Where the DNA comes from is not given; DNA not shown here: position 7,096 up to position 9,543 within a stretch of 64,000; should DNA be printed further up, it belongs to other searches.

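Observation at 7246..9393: Tandemly duplicated radical-SAM/SPASM protein whose second half has lost the [4Fe-4S]-binding CxxxCxxC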

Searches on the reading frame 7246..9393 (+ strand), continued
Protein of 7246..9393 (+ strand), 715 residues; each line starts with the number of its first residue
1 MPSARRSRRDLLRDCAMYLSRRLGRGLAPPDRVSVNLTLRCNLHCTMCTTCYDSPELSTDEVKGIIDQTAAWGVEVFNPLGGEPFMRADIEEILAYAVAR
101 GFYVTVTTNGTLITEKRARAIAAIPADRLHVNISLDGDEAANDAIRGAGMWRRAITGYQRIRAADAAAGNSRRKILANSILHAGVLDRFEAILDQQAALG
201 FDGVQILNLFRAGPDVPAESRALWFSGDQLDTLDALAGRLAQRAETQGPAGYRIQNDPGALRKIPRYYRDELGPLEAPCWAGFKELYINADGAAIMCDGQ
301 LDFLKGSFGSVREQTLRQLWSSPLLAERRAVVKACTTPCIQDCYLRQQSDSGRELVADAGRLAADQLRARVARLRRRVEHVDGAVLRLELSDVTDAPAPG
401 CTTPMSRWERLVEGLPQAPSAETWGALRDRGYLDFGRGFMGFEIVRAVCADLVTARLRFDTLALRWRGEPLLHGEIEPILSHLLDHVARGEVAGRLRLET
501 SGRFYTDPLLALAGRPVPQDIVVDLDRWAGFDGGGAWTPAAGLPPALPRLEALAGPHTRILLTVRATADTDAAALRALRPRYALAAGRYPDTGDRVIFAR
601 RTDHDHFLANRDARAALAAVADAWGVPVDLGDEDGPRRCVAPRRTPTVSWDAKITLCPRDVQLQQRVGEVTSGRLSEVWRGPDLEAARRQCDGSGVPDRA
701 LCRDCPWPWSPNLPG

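Call 84: search_protein_families(library=pfam, proteins=[L073:3902-5749:-, L073:1935-3842:-, L073:2-1816:-, L068:9381-9926:-, L068:6983-9517:-, L068:12259-12987:-, L068:13017-13394:+, L068:14408-16273:+, L068:2789-4534:-], max_evalue=0.001)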
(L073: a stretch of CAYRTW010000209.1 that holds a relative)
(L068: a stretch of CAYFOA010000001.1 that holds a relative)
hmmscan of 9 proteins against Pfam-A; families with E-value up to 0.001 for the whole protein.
L073:3902-5749:- (615 aa): 6 families
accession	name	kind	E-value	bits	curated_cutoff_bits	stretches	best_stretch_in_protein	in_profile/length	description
PF13167.11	GTP-bdg_N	-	9.4e-31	106.7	25.4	1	233-321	1-89/89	GTP-binding GTPase N-terminal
PF16360.10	GTP-bdg_M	-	2.3e-26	92.6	29.5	1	323-401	1-79/79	GTP-binding GTPase Middle Region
PF01926.29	MMR_HSR1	-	9.4e-22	77.7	21.9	1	409-527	2-113/113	50S ribosome-binding GTPase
PF00350.29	Dynamin_N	-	2.9e-06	27.9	27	1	409-444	1-36/168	Dynamin family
PF02421.24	FeoB_N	-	0.00012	22.1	27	1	409-534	3-121/156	Ferrous iron transport protein B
PF03193.22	RsgA_GTPase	-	0.00051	20.3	30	0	379-464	78-168/174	RsgA GTPase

L073:1935-3842:- (635 aa): 9 families
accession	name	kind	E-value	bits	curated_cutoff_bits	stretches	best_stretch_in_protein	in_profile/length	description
PF00158.32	Sigma54_activat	-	1.8e-69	233.2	20.2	1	325-489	3-167/168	Sigma-54 interaction domain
PF25601.1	AAA_lid_14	-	3.4e-22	78.5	27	1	495-574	1-80/87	AAA+ ATPase lid domain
PF14532.12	Sigma54_activ_2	-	1.7e-18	67.6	25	1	338-494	15-138/138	Sigma-54 interaction domain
PF00498.31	FHA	-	7.3e-17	62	20.7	1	44-108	1-67/67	FHA domain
PF16697.10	Yop-YscD_cpl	-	2.6e-13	50.5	33.2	1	28-114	2-90/94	Inner membrane component of T3SS, cytoplasmic domain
PF02954.25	HTH_8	-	4.5e-13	49.1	22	1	587-627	2-42/42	Bacterial regulatory protein, Fis family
PF13185.12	GAF_2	-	7e-05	23.5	28.6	1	181-285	11-116/136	GAF domain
PF01590.32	GAF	-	0.00013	23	22.4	1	181-286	9-115/133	GAF domain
PF07728.20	AAA_5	-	0.00038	20.9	22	1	347-465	2-123/139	AAA domain (dynein-related subfamily)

L073:2-1816:- (605 aa): 4 families
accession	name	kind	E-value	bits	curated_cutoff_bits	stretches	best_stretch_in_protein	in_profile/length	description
PF00069.31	Pkinase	-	1e-45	156.6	31.7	1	89-295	1-198/263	Protein kinase domain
PF07714.23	PK_Tyr_Ser-Thr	-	3.6e-29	102.3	23.1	1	91-296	3-207/258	Protein tyrosine and serine/threonine kinase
PF01636.29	APH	-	7.4e-07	29.6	23.2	0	204-233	167-198/239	Phosphotransferase enzyme family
PF03109.22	ABC1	-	7.3e-06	25.7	22.9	0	165-234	146-216/244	ABC1 atypical kinase-like domain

L068:9381-9926:- (181 aa): 1 family
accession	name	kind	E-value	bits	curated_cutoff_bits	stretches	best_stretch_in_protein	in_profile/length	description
PF00072.30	Response_reg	-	1.9e-30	105.7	30.2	1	9-120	1-110/111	Response regulator receiver domain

L068:6983-9517:- (844 aa): 3 families
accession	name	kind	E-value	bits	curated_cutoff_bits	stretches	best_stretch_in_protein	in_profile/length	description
PF00069.31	Pkinase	-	7.2e-39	134.2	31.7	1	92-351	1-252/263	Protein kinase domain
PF03781.23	FGE-sulfatase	-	2.2e-32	113.2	23.3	1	597-840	3-254/255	Sulfatase-modifying factor enzyme 1-like domain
PF07714.23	PK_Tyr_Ser-Thr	-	5.2e-24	85.4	23.1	1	96-318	5-220/258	Protein tyrosine and serine/threonine kinase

L068:12259-12987:- (242 aa): 1 family
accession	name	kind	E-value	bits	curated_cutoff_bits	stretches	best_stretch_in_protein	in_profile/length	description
PF00072.30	Response_reg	-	1.7e-17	64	30.2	1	8-120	2-110/111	Response regulator receiver domain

L068:13017-13394:+ (125 aa): 2 families
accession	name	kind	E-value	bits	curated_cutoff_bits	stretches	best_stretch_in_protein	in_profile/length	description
PF13442.11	Cytochrome_CBB3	-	3.6e-13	50.1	27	1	31-118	2-68/68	Cytochrome C oxidase, cbb3-type, subunit III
PF00034.26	Cytochrom_C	-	1.6e-09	39.4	21.3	1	32-120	1-88/90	Cytochrome c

L068:14408-16273:+ (621 aa): 0 families

L068:2789-4534:- (581 aa): 1 family
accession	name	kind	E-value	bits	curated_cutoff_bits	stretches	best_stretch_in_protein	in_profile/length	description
PF19527.4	DUF6055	-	2.1e-09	37.3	27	1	152-461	55-349/417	Family of unknown function (DUF6055)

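Call 94: find_homologous_proteins(query=L073:5801-8068:+, max_evalue=1e-50)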
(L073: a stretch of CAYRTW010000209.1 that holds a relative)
Query L073:5801-8068:+ (756 aa): 314 proteins with E <= 1e-50 among 8000 candidates; the best 120 are listed.
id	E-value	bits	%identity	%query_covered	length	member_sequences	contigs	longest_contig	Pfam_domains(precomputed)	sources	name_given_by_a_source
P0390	0.0e+0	1805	100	100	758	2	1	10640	PF13186.12,PF04055.28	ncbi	-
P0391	0.0e+0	1438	78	99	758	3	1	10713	PF13186.12,PF04055.28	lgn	-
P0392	0.0e+0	1094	61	99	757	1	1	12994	PF13186.12,PF04055.28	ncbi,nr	ncbi:MAG: radical SAM protein [Myxococcota bacterium]|nr:radical SAM protein [Myxococcota bacterium]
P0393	0.0e+0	1083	60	99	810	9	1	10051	PF13186.12,PF04055.28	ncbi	-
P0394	0.0e+0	1083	60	99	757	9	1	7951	PF13186.12,PF04055.28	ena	-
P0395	0.0e+0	1079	61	99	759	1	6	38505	PF13186.12,PF04055.28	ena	-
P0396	0.0e+0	1071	60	100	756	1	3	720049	PF13186.12,PF04055.28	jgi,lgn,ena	-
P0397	0.0e+0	1069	60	100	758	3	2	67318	PF13186.12,PF04055.28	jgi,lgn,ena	-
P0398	0.0e+0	1068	60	99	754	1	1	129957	PF13186.12,PF04055.28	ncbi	-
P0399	0.0e+0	1066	60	99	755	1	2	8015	PF13186.12,PF04055.28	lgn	-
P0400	0.0e+0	1063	60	99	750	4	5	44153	PF13186.12,PF04055.28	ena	-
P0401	0.0e+0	1059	58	100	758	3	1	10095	PF13186.12,PF04055.28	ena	-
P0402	0.0e+0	1059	58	99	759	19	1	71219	PF13186.12,PF04055.28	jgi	jgi:radical SAM protein with 4Fe4S-binding SPASM domain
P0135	0.0e+0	1058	59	100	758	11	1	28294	PF13186.12,PF04055.28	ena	-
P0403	0.0e+0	1054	59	99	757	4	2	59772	PF13186.12,PF04055.28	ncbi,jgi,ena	-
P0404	0.0e+0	1052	59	99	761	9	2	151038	PF13186.12,PF04055.28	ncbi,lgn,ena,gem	-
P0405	0.0e+0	1052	59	99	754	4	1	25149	PF13186.12,PF04055.28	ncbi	-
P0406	0.0e+0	1045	59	99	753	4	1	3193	PF13186.12,PF04055.28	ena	-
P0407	0.0e+0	1034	58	99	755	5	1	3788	PF13186.12,PF04055.28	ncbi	-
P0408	0.0e+0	1033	57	99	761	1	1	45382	PF13186.12,PF04055.28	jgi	jgi:MoaA/NifB/PqqE/SkfB family radical SAM enzyme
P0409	0.0e+0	1032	59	98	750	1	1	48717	PF13186.12,PF04055.28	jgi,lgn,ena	-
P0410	0.0e+0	1031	58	99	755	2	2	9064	PF13186.12,PF04055.28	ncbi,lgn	-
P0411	0.0e+0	1026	57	100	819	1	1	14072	PF13186.12,PF04055.28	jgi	jgi:MoaA/NifB/PqqE/SkfB family radical SAM enzyme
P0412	2.2e-294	997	58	99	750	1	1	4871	PF13186.12,PF04055.28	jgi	jgi:radical SAM protein with 4Fe4S-binding SPASM domain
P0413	4.1e-294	996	57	97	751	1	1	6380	PF13186.12,PF04055.28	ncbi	-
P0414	5.9e-289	979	56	99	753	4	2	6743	PF13186.12,PF04055.28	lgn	-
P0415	5.5e-214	731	46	98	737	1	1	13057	PF13186.12,PF04055.28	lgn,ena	-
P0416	1.0e-211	724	45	99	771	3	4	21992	PF13186.12,PF04055.28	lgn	-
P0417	1.5e-208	713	45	99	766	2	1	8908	PF13186.12,PF04055.28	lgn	-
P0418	7.7e-208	711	44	99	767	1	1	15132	PF13186.12,PF04055.28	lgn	-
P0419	3.5e-207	709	45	99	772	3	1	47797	PF13186.12,PF04055.28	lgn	-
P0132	1.2e-202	694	43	99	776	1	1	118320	PF13186.12,PF04055.28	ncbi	-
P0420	1.3e-202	693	44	99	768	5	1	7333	PF13186.12,PF04055.28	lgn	-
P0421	8.8e-202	691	44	99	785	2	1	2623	PF13186.12,PF04055.28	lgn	-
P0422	1.4e-194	667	43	98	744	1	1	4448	PF13186.12,PF04055.28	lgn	-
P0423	1.9e-192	660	44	98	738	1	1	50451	PF13186.12,PF04055.28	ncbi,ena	-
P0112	1.9e-190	653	44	97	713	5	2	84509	PF13186.12,PF04055.28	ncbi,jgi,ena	-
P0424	1.6e-189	650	43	97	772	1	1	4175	PF13186.12,PF04055.28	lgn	-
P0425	1.7e-187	643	44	97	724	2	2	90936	PF13186.12,PF04055.28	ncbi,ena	-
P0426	2.2e-187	643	43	97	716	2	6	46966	PF13186.12,PF04055.28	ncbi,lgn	-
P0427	1.7e-184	634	44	97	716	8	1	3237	PF13186.12,PF04055.28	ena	-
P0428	3.0e-184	633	44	97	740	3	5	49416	PF13186.12,PF04055.28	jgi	jgi:MoaA/NifB/PqqE/SkfB family radical SAM enzyme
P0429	3.2e-184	633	43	97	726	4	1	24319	PF13186.12,PF04055.28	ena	-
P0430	4.8e-184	632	43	96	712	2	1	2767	PF13186.12,PF04055.28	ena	-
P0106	5.0e-184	632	44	98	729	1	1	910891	PF13186.12,PF04055.28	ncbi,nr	ncbi:MAG: radical SAM protein [Alphaproteobacteria bacterium]|nr:radical SAM protein [Alphaproteobac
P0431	4.7e-183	629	45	96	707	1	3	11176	PF13186.12,PF04055.28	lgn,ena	-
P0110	6.2e-183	628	44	97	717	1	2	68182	PF13186.12,PF04055.28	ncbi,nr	ncbi:MAG: radical SAM protein [Alphaproteobacteria bacterium]|nr:radical SAM protein [Alphaproteobac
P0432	8.8e-183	628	43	97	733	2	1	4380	PF13186.12,PF04055.28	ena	-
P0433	1.6e-182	627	43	98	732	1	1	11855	PF13186.12,PF04055.28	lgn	-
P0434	5.9e-182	625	44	97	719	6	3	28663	PF13186.12,PF04055.28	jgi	-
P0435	1.8e-181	624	43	96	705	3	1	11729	PF13186.12,PF04055.28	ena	-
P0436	2.3e-181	623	45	96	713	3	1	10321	PF13186.12,PF04055.28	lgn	-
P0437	2.2e-176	607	41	97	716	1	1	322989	PF13186.12,PF04055.28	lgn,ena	-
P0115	5.7e-176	605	42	97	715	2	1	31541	PF13186.12,PF04055.28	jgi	-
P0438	2.9e-173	596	42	96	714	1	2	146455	PF13186.12,PF04055.28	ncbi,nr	ncbi:MAG: radical SAM protein [Proteobacteria bacterium]|nr:radical SAM protein [Pseudomonadota bact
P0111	1.1e-172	594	41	98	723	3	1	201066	PF13186.12,PF04055.28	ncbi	-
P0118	2.6e-172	593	42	96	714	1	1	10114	PF13186.12,PF04055.28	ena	-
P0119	3.2e-172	593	42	97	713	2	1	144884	PF13186.12,PF04055.28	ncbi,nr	ncbi:MAG TPA: SPASM domain-containing protein [Myxococcota bacterium]|nr:SPASM domain-containing pro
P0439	2.2e-171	590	41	96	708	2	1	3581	PF13186.12,PF04055.28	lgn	-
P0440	1.4e-170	588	42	97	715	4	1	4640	PF13186.12,PF04055.28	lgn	-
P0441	4.5e-170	586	41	98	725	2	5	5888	PF13186.12,PF04055.28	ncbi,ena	-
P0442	8.4e-169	582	43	93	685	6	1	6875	PF13186.12,PF04055.28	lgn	-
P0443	2.7e-167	577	41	97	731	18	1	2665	PF13186.12,PF04055.28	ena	-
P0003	3.1e-167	577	41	97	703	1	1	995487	PF13186.12,PF04055.28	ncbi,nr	ncbi:MAG: SPASM domain-containing protein [Alphaproteobacteria bacterium]|nr:SPASM domain-containing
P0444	3.2e-167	576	41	98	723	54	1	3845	PF13186.12,PF04055.28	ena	-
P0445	4.6e-167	576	41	97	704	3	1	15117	PF13186.12,PF04055.28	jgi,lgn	-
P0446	5.6e-167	576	41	97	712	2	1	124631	PF13186.12,PF04055.28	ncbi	-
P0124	2.9e-166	573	41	97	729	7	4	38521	PF13186.12,PF04055.28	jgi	jgi:MoaA/NifB/PqqE/SkfB family radical SAM enzyme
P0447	3.0e-166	573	41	97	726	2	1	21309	PF13186.12,PF04055.28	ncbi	-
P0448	2.2e-165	570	43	92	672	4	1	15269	PF13186.12,PF04055.28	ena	-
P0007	3.3e-163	563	42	97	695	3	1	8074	PF13186.12,PF04055.28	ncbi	-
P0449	1.2e-162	561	41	97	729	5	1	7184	PF13186.12,PF04055.28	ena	-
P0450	1.4e-162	561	40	96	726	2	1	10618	PF13186.12,PF04055.28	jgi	jgi:MoaA/NifB/PqqE/SkfB family radical SAM enzyme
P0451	3.2e-162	560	40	97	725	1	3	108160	PF13186.12,PF04055.28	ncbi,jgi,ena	-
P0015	3.8e-162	560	42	96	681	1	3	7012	PF13186.12,PF04055.28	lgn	-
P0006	8.4e-162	559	40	97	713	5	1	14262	PF13186.12,PF04055.28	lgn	-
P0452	9.1e-162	558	43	92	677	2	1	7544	PF13186.12,PF04055.28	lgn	-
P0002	2.5e-161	557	41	97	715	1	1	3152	PF13186.12,PF04055.28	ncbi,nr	ncbi:MAG: radical SAM protein [Deltaproteobacteria bacterium]|nr:MAG: radical SAM protein [Deltaprot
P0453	3.7e-161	556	41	96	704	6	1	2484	PF13186.12,PF04055.28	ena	-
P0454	8.9e-161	555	40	97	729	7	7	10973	PF13186.12,PF04055.28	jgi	jgi:MoaA/NifB/PqqE/SkfB family radical SAM enzyme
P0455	6.9e-160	552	41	97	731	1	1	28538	PF13186.12,PF04055.28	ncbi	ncbi:MAG: radical SAM/SPASM domain-containing protein [Pseudomonadota bacterium]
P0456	1.1e-159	552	39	97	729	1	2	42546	PF13186.12,PF04055.28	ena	-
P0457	1.5e-158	548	39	96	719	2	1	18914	PF13186.12,PF04055.28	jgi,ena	-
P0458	1.0e-157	545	40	96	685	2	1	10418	PF13186.12,PF04055.28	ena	-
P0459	1.4e-157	545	45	81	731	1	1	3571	PF13186.12,PF04055.28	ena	-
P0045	1.9e-157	544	41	96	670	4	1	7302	PF13186.12,PF04055.28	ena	-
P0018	2.0e-157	544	40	97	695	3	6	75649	PF13186.12,PF04055.28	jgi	-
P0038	8.1e-157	542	41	97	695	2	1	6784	PF13186.12,PF04055.28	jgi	jgi:MoaA/NifB/PqqE/SkfB family radical SAM enzyme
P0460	1.6e-156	541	39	97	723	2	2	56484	PF13186.12,PF04055.28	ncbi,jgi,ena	-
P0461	2.4e-156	540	40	97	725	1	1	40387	PF13186.12,PF04055.28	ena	-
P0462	1.0e-155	538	40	96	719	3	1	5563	PF13186.12,PF04055.28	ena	-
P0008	4.6e-155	536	40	97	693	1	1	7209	PF13186.12,PF04055.28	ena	-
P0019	5.7e-155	536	39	97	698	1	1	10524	PF13186.12,PF04055.28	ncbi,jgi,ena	-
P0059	1.3e-154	535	40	96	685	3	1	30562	PF13186.12,PF04055.28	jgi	-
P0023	3.9e-154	533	39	97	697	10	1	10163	PF13186.12,PF04055.28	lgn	-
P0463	5.0e-154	533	40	96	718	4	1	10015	PF13186.12,PF04055.28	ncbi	-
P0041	5.8e-154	533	39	97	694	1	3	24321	PF13186.12,PF04055.28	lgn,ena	-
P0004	9.5e-154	532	40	97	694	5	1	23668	PF13186.12,PF04055.28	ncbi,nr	ncbi:SPASM domain-containing protein [Myxococcota bacterium]|nr:SPASM domain-containing protein [Myx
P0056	1.1e-153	532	39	99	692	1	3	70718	PF13186.12,PF04055.28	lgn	-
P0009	1.6e-153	531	40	96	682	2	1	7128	PF13186.12,PF04055.28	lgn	-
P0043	2.4e-153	531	41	97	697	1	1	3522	PF13186.12,PF04055.28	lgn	-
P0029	3.1e-153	530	39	97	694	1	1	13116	PF13186.12,PF04055.28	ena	-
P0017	5.6e-153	529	41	97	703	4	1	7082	PF13186.12,PF04055.28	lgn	-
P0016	1.5e-152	528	39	97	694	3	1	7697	PF13186.12,PF04055.28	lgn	-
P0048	1.6e-152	528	40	96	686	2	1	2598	PF13186.12,PF04055.28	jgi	jgi:MoaA/NifB/PqqE/SkfB family radical SAM enzyme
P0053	2.1e-152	527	40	96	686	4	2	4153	PF13186.12,PF04055.28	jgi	jgi:MoaA/NifB/PqqE/SkfB family radical SAM enzyme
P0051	2.1e-152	527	40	96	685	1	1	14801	PF13186.12,PF04055.28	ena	-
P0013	2.1e-152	527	39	97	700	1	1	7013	PF13186.12,PF04055.28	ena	-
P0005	4.4e-152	526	39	97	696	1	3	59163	PF13186.12,PF04055.28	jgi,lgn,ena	-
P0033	5.0e-152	526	39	97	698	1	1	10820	PF13186.12,PF04055.28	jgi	-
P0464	6.1e-152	526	40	96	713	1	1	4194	PF13186.12,PF04055.28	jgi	jgi:MoaA/NifB/PqqE/SkfB family radical SAM enzyme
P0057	1.2e-151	525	38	97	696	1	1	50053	PF13186.12,PF04055.28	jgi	jgi:MoaA/NifB/PqqE/SkfB family radical SAM enzyme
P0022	3.4e-151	523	39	98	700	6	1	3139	PF13186.12,PF04055.28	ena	-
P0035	4.9e-151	523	39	97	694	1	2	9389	PF13186.12,PF04055.28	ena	-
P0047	5.3e-151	523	39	97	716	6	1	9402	PF13186.12,PF04055.28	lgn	-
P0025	5.4e-151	523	40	96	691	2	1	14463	PF13186.12,PF04055.28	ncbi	-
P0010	6.9e-151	522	40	97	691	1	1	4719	PF13186.12,PF04055.28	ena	-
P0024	1.6e-150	521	39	97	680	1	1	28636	PF13186.12,PF04055.28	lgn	-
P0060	3.1e-150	520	39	96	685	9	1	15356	PF13186.12,PF04055.28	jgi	jgi:MoaA/NifB/PqqE/SkfB family radical SAM enzyme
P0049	4.1e-150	520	39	96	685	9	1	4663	PF13186.12,PF04055.28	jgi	jgi:MoaA/NifB/PqqE/SkfB family radical SAM enzyme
